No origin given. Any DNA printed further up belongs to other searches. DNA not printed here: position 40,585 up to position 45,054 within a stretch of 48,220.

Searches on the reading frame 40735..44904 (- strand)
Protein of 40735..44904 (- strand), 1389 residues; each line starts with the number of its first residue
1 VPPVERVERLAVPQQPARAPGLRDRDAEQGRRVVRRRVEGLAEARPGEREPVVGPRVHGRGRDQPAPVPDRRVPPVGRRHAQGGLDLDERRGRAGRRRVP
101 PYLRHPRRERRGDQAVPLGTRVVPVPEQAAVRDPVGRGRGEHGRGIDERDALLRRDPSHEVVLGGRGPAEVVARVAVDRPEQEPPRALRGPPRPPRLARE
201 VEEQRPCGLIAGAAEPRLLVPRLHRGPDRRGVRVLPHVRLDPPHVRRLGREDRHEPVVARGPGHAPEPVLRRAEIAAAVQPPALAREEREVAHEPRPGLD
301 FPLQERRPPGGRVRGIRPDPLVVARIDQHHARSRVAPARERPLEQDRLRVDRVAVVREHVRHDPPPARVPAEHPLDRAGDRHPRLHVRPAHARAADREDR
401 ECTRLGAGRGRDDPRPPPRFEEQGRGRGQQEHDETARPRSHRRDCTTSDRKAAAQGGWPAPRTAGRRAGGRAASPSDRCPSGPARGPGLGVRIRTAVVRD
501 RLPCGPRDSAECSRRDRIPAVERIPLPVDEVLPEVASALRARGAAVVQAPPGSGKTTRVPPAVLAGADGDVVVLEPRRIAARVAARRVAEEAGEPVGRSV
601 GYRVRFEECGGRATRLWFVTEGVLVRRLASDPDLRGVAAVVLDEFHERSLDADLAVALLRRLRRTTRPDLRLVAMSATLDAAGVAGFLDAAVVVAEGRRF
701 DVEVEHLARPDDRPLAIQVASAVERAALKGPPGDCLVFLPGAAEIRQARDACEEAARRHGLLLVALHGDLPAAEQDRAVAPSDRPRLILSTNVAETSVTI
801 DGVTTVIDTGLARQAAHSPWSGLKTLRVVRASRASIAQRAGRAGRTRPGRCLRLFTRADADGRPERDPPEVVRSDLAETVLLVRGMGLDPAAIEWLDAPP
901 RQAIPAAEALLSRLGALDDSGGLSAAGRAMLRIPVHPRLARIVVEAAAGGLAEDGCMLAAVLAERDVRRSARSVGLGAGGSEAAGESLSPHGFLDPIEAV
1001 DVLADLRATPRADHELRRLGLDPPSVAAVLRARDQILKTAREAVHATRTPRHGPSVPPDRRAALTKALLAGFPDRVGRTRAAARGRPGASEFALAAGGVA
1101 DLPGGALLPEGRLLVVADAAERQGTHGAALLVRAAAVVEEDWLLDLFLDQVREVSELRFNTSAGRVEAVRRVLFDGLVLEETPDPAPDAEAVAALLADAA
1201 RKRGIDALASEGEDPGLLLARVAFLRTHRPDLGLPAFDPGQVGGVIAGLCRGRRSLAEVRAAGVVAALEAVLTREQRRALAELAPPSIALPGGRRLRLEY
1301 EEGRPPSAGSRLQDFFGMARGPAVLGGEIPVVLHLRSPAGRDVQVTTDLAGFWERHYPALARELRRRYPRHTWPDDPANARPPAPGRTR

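Call 61: search_protein_families(library=pfam, proteins=[window:40735-44904:-], max_evalue=0.001)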
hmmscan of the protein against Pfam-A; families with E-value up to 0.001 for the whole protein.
window:40735-44904:- (1389 aa): 4 families
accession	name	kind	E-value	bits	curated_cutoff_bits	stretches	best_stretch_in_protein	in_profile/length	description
PF08482.15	HrpB_C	-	1.3e-38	132.8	25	1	1249-1377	5-133/133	ATP-dependent helicase C-terminal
PF00271.37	Helicase_C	-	4e-11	43.6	23.5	1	728-846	11-109/110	Helicase conserved C-terminal domain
PF00270.35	DEAD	-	5.6e-08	33.1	26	1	541-680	13-161/167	DEAD/DEAH box helicase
PF04408.29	HA2_N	-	0.00082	19.8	21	0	907-935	1-29/29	Helicase associated domain (HA2), winged-helix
